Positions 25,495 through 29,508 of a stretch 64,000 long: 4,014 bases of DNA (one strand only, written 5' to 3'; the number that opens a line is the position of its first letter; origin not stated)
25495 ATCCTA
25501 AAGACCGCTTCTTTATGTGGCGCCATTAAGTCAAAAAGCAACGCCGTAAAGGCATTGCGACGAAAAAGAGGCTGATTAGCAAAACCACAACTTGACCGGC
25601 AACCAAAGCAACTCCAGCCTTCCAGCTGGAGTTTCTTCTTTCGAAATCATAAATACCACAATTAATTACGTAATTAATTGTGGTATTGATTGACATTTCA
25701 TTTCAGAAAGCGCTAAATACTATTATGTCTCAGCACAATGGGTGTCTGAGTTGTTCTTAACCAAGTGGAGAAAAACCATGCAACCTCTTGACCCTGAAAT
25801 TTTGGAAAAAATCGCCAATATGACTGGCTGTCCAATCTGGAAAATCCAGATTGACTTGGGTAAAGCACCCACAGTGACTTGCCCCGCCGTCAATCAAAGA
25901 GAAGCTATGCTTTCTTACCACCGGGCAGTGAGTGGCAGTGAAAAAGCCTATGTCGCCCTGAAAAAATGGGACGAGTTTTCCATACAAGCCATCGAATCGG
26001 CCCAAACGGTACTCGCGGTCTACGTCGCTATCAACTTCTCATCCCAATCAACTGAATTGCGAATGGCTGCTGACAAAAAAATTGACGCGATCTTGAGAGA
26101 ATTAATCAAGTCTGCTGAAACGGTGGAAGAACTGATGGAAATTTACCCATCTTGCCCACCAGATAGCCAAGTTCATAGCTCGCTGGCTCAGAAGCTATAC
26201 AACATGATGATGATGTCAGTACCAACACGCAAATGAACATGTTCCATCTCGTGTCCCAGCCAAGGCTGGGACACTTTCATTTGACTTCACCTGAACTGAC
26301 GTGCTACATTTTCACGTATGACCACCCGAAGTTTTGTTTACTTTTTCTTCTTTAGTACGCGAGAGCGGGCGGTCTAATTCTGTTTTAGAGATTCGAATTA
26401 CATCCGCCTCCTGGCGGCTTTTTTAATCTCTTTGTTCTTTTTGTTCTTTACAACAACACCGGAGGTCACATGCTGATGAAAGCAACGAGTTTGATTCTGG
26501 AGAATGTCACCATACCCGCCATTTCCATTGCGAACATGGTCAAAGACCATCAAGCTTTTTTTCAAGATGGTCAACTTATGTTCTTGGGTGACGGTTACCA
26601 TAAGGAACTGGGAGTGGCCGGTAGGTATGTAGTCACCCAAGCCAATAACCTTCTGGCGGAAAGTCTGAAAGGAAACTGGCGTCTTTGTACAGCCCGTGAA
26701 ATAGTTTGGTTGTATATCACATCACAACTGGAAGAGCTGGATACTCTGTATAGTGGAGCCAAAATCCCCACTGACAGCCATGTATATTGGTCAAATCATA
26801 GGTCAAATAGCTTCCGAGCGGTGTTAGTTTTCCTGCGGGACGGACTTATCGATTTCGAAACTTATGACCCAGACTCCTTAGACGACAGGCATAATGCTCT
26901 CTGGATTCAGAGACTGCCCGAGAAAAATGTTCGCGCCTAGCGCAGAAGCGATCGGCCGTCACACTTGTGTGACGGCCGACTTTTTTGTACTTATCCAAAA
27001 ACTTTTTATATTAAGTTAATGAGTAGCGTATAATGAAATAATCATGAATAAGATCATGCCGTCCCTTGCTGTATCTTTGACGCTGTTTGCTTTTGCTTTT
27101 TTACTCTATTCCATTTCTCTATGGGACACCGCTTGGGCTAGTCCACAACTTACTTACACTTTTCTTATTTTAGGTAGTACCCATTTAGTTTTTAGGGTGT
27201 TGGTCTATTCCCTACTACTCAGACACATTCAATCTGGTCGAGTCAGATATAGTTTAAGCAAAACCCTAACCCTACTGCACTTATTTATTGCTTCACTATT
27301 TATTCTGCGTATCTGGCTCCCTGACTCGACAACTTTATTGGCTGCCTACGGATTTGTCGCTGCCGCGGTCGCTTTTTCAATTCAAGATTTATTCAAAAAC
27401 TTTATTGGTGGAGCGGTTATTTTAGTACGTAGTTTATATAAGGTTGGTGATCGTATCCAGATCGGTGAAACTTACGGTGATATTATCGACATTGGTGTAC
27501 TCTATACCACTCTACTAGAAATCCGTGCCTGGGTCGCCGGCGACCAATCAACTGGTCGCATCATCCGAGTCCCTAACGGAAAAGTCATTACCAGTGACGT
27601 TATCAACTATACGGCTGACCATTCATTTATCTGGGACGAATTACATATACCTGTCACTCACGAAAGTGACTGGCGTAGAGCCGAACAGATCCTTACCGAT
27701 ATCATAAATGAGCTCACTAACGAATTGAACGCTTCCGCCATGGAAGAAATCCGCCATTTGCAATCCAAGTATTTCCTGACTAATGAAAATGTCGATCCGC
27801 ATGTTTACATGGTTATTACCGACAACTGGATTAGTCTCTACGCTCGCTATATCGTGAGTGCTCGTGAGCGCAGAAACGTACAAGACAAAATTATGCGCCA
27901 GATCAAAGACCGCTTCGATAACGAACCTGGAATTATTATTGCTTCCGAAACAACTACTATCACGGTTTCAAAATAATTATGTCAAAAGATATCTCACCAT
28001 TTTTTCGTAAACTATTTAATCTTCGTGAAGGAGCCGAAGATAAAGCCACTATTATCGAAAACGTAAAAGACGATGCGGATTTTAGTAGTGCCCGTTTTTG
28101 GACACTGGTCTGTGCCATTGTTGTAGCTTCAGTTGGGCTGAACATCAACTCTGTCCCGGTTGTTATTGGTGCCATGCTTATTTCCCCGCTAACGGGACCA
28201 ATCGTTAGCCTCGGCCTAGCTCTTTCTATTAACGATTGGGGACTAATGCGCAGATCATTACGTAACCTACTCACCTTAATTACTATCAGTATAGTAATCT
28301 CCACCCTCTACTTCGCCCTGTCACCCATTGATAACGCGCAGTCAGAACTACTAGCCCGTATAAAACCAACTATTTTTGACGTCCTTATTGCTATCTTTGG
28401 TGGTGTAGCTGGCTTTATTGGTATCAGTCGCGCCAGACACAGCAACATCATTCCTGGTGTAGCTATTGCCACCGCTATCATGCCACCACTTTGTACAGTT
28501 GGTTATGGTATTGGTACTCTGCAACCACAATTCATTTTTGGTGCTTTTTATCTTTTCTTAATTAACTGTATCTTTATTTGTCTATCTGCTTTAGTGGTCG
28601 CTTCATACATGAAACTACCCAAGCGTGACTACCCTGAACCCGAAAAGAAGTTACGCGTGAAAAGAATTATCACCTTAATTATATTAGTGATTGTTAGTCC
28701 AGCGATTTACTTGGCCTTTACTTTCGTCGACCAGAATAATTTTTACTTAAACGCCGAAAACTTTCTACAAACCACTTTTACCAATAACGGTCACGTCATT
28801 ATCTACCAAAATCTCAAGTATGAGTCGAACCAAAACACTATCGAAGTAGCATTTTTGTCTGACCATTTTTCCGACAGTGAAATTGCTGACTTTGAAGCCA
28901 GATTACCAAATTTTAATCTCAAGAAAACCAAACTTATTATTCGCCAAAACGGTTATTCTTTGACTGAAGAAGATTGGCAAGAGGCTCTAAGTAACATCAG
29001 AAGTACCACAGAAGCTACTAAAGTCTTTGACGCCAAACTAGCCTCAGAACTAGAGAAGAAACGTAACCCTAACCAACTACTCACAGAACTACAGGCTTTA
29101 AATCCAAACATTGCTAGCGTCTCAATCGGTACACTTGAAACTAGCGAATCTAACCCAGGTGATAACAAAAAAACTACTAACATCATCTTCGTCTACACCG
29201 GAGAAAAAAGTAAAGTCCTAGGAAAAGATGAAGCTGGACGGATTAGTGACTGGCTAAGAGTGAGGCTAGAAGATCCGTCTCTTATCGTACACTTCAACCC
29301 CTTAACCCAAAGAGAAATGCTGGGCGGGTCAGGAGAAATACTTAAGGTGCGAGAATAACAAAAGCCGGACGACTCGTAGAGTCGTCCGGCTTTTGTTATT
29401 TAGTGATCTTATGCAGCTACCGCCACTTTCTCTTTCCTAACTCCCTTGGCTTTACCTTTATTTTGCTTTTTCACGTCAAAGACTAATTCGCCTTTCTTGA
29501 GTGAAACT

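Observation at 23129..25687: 36-bp perfect palindrome present twice, each abutting a promoter of a hypothetical gene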

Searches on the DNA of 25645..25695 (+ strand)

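Call 84: search_dna_similar(query=window:25645-25695:+, collection=plasmids, mode=distant, max_evalue=1, max_rows=10)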
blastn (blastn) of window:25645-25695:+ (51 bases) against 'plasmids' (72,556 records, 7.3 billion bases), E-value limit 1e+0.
Records with a match: 6; places in all: 7; records where one place covers at least 80% of the query: 3.
Best place of each record, by identity: >=99% 1; 80-90% 5.
By first word of the organism name: Vibrio 3; Priestia 2; Borreliella 1.
By predicted mobility (MOB-suite, as given by PLSDB): non-mobilizable 6.
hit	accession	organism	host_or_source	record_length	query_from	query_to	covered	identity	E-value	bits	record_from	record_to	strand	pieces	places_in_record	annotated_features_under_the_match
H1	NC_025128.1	Vibrio vulnificus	-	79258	6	51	90%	80.4%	2e-2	44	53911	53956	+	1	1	none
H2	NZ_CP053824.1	Vibrio cholerae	bacterial culture,Water sample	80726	6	51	90%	80.4%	2e-2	44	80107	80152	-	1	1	none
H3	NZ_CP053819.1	Vibrio cholerae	bacterial culture,Water sample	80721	6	51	90%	80.4%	2e-2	44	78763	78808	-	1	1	none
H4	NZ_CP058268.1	Priestia megaterium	cell culture,potash salt dump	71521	2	36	69%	82.9%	9e-1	37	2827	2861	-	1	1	response regulator transcription factor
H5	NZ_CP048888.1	Priestia megaterium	culture,agricultural soil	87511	2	36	69%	82.9%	9e-1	37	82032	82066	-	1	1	response regulator transcription factor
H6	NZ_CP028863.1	Borreliella garinii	Ixodes ricinus,tick found on bird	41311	18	37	39%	100.0%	9e-1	37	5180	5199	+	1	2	none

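Call 85: search_dna_similar(query=window:25645-25695:+, collection=phages, mode=distant, max_evalue=1, max_rows=10)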
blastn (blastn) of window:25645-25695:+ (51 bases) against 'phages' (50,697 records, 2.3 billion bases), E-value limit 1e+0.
No match.

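Call 86: get_annotated_region(hit=H1, flank=3000)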
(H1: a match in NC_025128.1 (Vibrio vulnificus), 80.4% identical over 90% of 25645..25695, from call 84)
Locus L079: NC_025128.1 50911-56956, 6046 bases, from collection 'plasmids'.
description: Vibrio vulnificus plasmid p48/10, complete sequence
organism: Vibrio vulnificus (NCBI taxid 672)
taxonomy: Bacteria; Pseudomonadota; Gammaproteobacteria; Vibrionales; Vibrionaceae; Vibrio; Vibrio vulnificus
host: -; source: -; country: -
typing (MOB-suite, as given by PLSDB): non-mobilizable; replicon rep_cluster_1601
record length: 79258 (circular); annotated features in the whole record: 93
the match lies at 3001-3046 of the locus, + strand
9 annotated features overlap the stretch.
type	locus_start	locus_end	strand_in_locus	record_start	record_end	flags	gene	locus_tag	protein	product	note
CDS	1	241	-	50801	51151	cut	-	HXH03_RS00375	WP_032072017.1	hypothetical protein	-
CDS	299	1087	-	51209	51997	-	-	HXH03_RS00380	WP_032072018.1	plasmid replication initiator TrfA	-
CDS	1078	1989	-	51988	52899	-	rdgC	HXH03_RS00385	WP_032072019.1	recombination-associated protein RdgC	-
CDS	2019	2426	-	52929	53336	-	-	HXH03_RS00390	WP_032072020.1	hypothetical protein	-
CDS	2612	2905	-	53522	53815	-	-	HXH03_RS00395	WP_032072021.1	hypothetical protein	-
CDS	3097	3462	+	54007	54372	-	-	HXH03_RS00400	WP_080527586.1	DUF4406 domain-containing protein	-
CDS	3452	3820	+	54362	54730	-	-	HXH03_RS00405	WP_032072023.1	hypothetical protein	-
CDS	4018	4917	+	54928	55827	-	-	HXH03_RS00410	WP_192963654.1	Dam family site-specific DNA-(adenine-N6)-methyltransferase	-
CDS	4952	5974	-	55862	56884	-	-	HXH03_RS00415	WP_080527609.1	replication initiation protein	-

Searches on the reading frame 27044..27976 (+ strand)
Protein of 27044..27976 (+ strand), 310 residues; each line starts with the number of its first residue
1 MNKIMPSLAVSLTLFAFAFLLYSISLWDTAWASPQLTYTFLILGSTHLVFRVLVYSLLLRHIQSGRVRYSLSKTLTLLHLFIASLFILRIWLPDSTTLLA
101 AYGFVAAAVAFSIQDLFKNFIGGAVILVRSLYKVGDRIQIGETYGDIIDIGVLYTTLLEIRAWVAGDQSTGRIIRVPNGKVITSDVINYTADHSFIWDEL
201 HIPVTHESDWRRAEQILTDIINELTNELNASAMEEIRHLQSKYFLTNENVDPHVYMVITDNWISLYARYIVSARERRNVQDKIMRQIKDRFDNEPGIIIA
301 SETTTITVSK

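Call 9: search_protein_families(library=pfam, proteins=[window:27044-27976:+], max_evalue=0.01)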
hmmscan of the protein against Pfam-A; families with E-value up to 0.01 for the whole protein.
window:27044-27976:+ (310 aa): 2 families
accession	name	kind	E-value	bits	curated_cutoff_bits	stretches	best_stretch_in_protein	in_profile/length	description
PF00924.24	MS_channel_2nd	-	5.3e-13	49.3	20.2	1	115-190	1-67/68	Mechanosensitive ion channel, beta-domain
PF21082.3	MS_channel_3rd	-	0.00059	20.6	21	1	199-293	2-83/88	Mechanosensitive ion channel MscS, C-terminal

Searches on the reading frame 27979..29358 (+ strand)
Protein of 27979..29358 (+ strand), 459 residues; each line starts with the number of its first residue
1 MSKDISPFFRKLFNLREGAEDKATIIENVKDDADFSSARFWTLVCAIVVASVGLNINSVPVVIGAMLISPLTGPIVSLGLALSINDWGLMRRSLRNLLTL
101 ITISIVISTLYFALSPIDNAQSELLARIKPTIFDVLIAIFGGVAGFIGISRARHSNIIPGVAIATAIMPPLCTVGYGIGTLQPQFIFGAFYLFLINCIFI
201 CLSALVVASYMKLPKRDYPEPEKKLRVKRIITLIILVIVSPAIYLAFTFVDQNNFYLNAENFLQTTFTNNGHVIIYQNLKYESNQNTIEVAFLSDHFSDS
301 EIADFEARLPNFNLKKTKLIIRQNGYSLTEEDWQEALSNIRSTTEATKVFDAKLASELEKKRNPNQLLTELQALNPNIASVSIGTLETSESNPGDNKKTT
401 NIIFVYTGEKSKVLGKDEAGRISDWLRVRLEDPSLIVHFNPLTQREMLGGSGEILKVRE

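Call 89: search_protein_families(library=pfam, proteins=[window:27979-29358:+], max_evalue=0.001)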
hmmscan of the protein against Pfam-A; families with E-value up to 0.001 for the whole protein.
window:27979-29358:+ (459 aa): 2 families
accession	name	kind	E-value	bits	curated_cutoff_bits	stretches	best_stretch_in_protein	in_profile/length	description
PF04087.19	DUF389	-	3e-44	150.8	23.9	1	66-202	1-137/137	Domain of unknown function (DUF389)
PF06664.17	WLS-like_TM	-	0.00066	19.5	28.3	1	177-270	148-233/247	Wntless-like, transmembrane domain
